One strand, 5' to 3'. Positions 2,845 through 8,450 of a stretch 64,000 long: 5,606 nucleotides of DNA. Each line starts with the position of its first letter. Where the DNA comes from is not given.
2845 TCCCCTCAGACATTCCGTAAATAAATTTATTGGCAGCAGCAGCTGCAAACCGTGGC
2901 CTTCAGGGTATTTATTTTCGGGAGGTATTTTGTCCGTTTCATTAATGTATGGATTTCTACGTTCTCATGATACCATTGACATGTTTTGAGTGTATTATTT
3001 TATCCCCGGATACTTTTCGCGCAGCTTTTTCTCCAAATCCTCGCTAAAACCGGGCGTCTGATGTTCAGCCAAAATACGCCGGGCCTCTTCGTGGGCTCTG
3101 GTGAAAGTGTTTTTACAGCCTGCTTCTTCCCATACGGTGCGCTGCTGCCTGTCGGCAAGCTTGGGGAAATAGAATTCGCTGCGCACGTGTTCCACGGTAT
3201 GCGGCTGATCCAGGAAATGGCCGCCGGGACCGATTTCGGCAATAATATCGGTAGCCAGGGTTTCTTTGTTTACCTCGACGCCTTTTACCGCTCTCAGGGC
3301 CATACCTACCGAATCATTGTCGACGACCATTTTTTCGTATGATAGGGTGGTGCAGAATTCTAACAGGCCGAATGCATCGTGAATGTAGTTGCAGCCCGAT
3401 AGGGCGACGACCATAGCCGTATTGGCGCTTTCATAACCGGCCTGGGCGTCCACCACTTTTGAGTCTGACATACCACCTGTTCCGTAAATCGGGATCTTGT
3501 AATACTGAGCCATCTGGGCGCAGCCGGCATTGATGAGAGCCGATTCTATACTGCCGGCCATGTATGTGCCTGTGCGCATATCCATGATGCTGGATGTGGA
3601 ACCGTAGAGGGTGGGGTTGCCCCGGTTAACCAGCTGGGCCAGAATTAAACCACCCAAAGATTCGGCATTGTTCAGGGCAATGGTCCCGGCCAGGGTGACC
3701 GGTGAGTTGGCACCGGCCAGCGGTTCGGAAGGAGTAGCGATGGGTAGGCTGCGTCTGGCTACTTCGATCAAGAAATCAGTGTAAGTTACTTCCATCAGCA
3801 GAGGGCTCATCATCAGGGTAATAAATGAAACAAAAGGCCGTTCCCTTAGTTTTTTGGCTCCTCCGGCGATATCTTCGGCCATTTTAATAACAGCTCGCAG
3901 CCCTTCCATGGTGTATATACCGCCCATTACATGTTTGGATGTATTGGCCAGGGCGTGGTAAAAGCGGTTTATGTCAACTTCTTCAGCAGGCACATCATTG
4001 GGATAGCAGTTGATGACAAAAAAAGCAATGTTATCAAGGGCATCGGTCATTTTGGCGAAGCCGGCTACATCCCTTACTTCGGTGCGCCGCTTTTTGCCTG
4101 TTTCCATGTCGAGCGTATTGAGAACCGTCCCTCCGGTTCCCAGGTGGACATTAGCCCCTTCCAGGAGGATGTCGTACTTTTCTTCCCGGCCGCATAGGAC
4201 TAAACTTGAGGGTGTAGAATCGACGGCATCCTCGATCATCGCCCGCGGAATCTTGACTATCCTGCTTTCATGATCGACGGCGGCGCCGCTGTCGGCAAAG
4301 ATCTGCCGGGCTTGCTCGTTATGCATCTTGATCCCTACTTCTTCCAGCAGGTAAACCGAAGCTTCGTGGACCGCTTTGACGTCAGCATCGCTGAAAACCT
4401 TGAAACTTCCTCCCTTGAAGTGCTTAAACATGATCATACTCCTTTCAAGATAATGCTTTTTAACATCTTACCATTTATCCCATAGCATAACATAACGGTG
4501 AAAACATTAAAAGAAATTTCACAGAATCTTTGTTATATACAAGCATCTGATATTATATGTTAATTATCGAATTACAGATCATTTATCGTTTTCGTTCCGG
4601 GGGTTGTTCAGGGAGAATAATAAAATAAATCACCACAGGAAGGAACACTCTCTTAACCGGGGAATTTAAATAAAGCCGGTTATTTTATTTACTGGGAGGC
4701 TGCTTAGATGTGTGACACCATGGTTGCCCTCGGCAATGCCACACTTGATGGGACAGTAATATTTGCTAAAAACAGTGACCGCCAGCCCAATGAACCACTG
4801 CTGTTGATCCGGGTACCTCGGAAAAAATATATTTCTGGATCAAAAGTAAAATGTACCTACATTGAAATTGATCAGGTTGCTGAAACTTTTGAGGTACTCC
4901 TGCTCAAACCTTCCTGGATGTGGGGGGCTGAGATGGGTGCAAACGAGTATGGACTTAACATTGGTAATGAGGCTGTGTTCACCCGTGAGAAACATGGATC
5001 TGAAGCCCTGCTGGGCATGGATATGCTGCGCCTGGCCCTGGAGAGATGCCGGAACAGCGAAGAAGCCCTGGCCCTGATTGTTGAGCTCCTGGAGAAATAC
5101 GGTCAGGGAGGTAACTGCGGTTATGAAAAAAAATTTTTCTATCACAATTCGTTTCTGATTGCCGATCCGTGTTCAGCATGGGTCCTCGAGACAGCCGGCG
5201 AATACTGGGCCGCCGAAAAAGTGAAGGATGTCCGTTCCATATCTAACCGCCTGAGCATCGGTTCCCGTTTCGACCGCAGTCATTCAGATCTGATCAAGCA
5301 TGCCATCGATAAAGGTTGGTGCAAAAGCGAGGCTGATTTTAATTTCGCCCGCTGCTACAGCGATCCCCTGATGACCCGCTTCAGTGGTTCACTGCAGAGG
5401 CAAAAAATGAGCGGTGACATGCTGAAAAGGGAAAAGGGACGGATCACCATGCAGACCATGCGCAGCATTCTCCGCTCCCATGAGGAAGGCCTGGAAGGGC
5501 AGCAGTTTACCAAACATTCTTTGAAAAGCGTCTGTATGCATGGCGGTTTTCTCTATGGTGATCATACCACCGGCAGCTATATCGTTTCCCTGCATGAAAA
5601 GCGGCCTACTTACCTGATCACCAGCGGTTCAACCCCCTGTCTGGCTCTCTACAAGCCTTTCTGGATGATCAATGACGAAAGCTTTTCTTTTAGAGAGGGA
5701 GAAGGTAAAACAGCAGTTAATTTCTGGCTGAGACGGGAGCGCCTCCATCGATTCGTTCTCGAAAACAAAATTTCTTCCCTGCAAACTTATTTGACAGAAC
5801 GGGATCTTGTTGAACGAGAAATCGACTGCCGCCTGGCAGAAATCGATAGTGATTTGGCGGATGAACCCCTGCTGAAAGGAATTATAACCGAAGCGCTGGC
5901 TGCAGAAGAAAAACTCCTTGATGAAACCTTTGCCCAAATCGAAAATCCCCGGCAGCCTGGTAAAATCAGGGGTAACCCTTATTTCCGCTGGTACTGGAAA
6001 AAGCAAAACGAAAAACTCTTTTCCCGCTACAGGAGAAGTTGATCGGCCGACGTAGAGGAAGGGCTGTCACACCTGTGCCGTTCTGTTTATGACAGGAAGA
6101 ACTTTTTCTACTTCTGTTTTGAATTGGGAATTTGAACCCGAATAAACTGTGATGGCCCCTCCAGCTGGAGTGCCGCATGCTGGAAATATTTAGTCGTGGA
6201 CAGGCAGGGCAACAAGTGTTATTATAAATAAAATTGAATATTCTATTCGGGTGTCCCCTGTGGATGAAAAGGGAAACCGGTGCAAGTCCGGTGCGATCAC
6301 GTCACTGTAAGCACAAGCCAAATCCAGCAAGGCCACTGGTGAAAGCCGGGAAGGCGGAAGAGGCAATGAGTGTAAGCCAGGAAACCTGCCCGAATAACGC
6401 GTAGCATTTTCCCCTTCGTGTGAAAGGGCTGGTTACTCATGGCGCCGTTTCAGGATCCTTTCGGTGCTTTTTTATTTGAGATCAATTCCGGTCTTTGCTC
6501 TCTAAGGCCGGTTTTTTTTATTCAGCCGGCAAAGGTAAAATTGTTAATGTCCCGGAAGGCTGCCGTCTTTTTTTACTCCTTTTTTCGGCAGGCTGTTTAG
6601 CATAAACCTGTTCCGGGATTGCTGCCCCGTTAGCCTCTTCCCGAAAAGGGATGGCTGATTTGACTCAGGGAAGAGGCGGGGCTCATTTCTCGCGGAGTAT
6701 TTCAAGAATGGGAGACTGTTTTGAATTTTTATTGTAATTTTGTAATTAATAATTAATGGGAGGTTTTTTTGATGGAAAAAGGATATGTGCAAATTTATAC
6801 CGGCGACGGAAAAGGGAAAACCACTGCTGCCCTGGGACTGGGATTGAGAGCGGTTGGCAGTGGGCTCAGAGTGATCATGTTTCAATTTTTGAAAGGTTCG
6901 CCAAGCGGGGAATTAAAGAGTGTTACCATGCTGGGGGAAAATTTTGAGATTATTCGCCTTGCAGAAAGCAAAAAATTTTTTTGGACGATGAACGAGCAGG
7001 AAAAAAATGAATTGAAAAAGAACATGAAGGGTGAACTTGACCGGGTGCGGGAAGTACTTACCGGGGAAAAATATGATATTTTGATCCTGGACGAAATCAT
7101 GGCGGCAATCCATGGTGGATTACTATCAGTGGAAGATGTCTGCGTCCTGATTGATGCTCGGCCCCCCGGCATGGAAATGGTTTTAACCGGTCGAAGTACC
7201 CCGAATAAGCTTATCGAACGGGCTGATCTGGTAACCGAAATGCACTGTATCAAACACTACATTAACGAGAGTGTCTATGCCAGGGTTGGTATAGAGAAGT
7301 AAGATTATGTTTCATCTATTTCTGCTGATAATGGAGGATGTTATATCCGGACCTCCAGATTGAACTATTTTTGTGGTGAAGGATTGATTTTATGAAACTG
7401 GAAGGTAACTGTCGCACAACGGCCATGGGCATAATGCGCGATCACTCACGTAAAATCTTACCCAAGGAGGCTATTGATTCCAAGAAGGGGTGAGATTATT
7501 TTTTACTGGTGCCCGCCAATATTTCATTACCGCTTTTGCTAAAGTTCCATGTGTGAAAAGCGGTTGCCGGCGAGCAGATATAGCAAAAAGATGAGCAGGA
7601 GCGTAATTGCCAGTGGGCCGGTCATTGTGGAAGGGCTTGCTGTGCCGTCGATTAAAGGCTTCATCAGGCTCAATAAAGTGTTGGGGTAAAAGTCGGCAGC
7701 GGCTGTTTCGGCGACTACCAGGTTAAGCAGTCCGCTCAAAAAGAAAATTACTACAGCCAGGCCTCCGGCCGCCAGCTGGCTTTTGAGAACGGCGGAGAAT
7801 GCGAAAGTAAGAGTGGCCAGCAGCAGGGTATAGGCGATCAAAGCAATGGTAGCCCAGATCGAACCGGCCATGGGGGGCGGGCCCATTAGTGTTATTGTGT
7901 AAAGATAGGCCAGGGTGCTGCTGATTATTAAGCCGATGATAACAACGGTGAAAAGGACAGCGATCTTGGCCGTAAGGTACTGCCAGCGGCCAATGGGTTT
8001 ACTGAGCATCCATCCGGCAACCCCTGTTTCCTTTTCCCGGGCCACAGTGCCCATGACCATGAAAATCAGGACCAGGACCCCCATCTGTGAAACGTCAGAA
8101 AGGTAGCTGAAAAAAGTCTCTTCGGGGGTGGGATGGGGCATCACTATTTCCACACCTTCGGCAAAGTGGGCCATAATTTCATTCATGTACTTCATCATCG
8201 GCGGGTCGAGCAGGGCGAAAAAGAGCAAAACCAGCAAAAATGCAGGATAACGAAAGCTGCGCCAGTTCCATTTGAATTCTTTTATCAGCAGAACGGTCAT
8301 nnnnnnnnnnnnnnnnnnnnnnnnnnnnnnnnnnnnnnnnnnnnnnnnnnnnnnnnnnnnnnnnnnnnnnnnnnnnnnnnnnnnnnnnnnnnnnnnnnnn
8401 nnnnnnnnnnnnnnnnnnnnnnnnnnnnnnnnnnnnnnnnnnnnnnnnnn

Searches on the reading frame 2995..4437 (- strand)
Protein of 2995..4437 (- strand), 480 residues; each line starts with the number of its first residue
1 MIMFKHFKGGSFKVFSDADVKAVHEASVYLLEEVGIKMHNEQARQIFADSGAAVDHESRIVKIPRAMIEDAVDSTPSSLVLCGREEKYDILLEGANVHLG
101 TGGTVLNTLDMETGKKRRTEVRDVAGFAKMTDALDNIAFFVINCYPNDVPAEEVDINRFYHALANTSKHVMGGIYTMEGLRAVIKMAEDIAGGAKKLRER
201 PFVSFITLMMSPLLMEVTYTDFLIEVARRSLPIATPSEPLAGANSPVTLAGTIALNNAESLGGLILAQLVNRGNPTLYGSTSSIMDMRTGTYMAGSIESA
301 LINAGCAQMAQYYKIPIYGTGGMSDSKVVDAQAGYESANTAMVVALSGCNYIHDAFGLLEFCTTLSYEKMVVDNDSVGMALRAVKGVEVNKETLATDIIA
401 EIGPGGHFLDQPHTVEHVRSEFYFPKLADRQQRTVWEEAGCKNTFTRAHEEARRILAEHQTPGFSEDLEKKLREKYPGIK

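Call 7: search_protein_families(library=pfam, proteins=[window:2995-4437:-])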
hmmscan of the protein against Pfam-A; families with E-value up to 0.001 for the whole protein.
window:2995-4437:- (480 aa): 1 family
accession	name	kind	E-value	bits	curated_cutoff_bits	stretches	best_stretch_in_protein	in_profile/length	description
PF06253.16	MTTB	-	1.2e-115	386.8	25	1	11-474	30-490/500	Trimethylamine methyltransferase (MTTB)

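Call 16: search_solved_structures(query=window:2995-4437:-, max_evalue=0.001)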
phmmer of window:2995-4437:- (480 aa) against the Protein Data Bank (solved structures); distinct sequences matched with E-value up to 0.001: 5.
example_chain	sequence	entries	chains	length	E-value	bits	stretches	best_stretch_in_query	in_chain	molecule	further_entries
2qne_A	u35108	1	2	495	5e-83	282.5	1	11-473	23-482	Putative methyltransferase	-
9yce_A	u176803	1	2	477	6.5e-83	282.2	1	12-473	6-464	Glycine betaine methyltransferase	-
7xcl_A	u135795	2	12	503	4.1e-80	272.9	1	4-472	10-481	Trimethylamine methyltransferase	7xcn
7xcm_A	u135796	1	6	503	4.6e-80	272.8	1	4-472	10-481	Trimethylamine methyltransferase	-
4yyc_A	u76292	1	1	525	1.3e-52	182.2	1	12-474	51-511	Putative trimethylamine methyltransferase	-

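Call 17: search_protein_families(library=ncbifam, proteins=[window:2995-4437:-])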
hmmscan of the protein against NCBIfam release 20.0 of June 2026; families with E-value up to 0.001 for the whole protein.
window:2995-4437:- (480 aa): 1 family
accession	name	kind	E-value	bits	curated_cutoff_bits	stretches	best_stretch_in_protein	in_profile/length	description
TIGR02369.2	trimeth_pyl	equivalog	6.8e-150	499.6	525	1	11-474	2-463/469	[trimethylamine--corrinoid protein] Co-methyltransferase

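Call 68: search_solved_structures(query=window:2995-4437:-, max_evalue=1e-40, show_alignments=5)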
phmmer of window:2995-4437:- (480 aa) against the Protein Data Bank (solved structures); distinct sequences matched with E-value up to 1e-40: 5.
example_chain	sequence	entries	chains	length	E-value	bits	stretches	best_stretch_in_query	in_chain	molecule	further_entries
2qne_A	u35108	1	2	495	5e-83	282.5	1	11-473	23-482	Putative methyltransferase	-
9yce_A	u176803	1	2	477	6.5e-83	282.2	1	12-473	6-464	Glycine betaine methyltransferase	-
7xcl_A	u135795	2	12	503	4.1e-80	272.9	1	4-472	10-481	Trimethylamine methyltransferase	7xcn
7xcm_A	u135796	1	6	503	4.6e-80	272.8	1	4-472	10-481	Trimethylamine methyltransferase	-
4yyc_A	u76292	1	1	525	1.3e-52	182.2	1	12-474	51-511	Putative trimethylamine methyltransferase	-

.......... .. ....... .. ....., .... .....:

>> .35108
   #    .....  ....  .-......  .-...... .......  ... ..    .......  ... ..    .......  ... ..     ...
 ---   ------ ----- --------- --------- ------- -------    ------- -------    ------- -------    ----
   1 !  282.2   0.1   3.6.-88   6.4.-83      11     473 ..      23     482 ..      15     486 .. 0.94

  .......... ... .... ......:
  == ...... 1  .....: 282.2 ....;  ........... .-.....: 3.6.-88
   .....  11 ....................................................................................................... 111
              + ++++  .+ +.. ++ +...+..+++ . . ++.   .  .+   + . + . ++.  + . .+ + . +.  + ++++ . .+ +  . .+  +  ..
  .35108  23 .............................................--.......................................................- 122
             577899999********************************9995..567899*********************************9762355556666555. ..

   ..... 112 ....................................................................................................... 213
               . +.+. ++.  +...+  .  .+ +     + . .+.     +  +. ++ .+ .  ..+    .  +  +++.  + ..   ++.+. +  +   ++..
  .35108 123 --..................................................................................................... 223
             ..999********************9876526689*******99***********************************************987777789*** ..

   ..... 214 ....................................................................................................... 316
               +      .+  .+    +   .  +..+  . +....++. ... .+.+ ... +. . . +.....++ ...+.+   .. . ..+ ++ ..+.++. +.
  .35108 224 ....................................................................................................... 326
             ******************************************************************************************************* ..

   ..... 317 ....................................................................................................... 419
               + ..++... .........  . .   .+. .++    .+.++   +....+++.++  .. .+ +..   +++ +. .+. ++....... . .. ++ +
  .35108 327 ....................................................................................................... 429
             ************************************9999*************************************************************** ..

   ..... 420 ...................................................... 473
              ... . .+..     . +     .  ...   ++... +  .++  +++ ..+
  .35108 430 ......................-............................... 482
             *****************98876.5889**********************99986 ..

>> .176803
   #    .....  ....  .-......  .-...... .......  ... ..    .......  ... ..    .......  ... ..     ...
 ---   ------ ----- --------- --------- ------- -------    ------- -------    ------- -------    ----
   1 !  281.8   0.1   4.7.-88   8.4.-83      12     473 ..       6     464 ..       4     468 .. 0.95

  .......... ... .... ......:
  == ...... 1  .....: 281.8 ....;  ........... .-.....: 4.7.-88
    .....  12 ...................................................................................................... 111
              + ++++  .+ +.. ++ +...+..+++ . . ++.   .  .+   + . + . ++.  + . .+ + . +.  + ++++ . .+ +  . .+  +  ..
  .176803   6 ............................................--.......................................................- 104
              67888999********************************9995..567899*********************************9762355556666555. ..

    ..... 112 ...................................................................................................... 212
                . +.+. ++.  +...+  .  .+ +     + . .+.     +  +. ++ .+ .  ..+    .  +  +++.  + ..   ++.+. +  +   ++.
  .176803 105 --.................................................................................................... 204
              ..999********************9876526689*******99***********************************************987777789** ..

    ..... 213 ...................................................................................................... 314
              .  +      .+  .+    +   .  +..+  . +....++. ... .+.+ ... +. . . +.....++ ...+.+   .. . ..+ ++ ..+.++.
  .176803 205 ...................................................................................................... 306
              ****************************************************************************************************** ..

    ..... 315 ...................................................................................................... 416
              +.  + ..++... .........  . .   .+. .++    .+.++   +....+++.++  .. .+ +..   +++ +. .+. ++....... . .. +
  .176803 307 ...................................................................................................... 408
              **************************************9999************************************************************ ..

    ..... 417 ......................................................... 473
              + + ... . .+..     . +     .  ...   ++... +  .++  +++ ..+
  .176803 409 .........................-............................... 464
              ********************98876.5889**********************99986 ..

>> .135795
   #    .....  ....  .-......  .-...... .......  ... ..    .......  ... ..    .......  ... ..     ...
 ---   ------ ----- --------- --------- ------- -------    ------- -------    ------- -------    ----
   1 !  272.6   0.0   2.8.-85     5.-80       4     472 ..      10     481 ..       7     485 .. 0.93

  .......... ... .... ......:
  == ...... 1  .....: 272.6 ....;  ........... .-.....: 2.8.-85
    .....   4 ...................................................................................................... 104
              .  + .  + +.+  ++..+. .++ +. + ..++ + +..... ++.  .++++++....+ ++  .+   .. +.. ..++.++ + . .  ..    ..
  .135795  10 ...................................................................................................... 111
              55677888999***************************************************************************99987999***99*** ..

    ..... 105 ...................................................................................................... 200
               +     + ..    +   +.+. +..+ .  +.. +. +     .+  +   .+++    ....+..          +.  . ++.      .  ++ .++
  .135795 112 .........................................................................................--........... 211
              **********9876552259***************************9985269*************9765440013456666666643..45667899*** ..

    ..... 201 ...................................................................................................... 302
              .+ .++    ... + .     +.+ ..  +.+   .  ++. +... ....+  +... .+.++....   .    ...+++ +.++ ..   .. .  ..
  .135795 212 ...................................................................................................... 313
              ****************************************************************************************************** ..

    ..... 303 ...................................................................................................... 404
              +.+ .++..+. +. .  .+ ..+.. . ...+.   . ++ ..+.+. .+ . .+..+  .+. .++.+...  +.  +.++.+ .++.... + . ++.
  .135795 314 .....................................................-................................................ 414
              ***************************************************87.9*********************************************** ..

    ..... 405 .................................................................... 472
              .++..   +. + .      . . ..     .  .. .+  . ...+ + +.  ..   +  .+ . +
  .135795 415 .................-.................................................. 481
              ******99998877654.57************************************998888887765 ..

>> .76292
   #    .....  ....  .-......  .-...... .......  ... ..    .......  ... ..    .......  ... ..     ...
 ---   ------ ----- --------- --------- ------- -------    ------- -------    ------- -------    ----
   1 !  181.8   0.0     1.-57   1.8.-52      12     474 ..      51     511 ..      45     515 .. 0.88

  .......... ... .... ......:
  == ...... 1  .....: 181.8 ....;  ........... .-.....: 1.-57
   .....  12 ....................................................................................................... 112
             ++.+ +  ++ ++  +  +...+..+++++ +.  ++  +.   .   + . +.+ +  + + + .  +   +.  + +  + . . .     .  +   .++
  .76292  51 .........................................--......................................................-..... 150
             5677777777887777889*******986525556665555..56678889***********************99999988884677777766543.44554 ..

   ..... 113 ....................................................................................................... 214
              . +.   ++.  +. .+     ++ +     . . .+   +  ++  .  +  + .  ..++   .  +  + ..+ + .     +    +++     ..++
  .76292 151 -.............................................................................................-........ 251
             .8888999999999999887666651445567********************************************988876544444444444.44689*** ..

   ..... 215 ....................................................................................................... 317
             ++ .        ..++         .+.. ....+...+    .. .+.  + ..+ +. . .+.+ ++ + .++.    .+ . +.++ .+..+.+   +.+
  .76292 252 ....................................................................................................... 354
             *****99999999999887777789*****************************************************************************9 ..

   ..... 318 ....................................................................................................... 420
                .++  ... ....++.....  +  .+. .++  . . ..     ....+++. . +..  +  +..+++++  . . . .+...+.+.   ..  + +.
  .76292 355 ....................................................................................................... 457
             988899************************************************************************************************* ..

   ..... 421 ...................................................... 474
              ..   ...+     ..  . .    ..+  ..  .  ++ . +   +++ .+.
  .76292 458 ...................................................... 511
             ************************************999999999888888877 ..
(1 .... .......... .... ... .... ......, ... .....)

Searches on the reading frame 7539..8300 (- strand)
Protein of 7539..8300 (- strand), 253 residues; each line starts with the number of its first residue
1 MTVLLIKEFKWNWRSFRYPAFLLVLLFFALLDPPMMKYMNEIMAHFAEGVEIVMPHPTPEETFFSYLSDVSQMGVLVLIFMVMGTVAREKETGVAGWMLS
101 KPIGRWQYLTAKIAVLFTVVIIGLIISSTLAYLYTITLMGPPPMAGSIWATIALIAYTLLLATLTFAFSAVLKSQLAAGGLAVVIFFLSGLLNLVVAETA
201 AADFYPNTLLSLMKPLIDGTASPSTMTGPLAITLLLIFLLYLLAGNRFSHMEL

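Call 7: search_protein_families(library=pfam, proteins=[window:7539-8300:-])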
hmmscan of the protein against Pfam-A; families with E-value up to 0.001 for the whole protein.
window:7539-8300:- (253 aa): 4 families
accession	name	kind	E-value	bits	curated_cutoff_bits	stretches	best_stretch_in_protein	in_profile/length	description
PF12698.13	ABC2_membrane_3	-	1.4e-10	41.3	31.6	1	54-244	151-345/347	ABC-2 family transporter protein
PF12679.13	ABC2_membrane_2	-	5e-09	36.3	27.2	1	73-215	77-231/283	ABC-2 family transporter protein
PF13346.12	ABC2_membrane_5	-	0.00014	21.9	25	1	73-241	42-197/205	ABC-2 family transporter protein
PF12730.13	ABC2_membrane_4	-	0.00093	19.7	27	1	60-188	41-178/179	ABC-2 family transporter protein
